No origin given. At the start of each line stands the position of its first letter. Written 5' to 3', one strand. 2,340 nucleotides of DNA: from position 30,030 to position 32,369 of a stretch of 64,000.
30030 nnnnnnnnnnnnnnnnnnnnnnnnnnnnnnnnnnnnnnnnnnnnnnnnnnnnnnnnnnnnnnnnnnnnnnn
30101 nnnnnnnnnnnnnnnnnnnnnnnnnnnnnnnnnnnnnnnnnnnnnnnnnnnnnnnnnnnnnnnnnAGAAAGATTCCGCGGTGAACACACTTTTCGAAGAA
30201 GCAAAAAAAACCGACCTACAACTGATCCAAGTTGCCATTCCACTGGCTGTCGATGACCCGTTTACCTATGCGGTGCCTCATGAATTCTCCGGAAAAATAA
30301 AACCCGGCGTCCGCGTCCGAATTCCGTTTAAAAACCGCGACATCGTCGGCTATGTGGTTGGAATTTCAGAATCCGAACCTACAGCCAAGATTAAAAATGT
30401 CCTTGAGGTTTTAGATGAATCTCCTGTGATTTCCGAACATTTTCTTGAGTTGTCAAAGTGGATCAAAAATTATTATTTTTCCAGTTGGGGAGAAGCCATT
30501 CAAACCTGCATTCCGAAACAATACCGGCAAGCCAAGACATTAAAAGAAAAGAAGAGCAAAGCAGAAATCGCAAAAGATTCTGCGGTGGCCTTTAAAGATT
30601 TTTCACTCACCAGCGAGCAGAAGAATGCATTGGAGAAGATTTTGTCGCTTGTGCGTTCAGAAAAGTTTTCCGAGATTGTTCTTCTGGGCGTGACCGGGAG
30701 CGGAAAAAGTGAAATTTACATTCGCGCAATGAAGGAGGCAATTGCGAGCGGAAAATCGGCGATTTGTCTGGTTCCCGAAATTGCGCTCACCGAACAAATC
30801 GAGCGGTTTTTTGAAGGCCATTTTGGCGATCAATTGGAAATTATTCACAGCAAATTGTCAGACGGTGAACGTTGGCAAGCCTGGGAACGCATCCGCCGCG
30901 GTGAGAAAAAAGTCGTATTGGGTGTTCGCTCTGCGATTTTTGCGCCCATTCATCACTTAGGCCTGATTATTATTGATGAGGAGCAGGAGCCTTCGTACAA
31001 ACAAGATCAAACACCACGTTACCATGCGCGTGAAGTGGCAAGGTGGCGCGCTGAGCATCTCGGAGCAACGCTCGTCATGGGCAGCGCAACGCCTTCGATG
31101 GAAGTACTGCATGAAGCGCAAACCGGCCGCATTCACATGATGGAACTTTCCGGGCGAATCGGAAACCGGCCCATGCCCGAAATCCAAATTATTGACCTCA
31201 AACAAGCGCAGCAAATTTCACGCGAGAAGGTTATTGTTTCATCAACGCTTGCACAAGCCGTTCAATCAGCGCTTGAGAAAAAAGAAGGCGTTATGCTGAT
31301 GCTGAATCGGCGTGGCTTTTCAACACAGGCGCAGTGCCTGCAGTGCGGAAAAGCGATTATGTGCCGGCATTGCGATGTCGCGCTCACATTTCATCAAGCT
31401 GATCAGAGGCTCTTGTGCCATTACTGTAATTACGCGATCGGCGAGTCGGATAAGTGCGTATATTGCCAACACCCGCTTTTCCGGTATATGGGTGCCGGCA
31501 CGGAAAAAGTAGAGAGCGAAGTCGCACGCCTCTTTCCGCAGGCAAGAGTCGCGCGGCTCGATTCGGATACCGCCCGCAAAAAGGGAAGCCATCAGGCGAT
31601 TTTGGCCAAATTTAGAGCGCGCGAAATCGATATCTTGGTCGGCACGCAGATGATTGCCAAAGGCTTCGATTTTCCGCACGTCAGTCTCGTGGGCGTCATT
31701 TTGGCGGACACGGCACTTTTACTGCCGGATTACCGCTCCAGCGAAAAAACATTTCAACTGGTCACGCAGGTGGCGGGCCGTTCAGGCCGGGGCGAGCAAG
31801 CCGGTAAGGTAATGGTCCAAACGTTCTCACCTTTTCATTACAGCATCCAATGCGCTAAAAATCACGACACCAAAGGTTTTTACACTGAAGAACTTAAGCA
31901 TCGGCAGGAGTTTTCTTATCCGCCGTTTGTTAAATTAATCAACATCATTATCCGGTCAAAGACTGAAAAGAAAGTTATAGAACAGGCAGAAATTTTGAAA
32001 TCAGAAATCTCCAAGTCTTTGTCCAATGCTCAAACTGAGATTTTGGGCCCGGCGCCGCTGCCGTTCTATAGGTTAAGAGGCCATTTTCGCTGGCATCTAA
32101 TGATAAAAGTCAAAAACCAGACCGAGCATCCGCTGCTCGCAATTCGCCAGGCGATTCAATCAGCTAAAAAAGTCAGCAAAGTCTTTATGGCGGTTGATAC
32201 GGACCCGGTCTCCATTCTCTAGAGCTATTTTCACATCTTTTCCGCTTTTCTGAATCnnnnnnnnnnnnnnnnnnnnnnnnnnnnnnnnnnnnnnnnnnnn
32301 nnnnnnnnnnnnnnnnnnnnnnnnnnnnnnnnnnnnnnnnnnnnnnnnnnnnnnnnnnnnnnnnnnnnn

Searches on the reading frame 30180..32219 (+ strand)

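Call 25: search_protein_families(library=pfam, proteins=[window:30180-32219:+], max_evalue=0.00001)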
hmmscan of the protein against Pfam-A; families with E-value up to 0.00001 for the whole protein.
window:30180-32219:+ (680 aa): 6 families
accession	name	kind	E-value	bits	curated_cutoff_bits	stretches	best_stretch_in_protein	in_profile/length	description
PF17764.6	PriA_3primeBD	-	1.9e-29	101.8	22.7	1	17-112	1-96/96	3'DNA-binding domain (3'BD)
PF18074.6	PriA_C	-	2.4e-18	67.2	26.9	1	582-676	1-95/95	Primosomal protein N C-terminal domain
PF00270.35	DEAD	-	8.5e-16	58.6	26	1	145-309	2-163/167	DEAD/DEAH box helicase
PF00271.37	Helicase_C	-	8.9e-13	48.9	23.5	1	454-537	39-108/110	Helicase conserved C-terminal domain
PF04851.21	ResIII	-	4.3e-12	46.7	22.5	1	141-306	2-163/164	Type III restriction enzyme, res subunit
PF18319.7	Zn_ribbon_PriA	-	1.2e-09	38.3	26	1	395-419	1-25/27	PriA DNA helicase Cys-rich region (CRR) domain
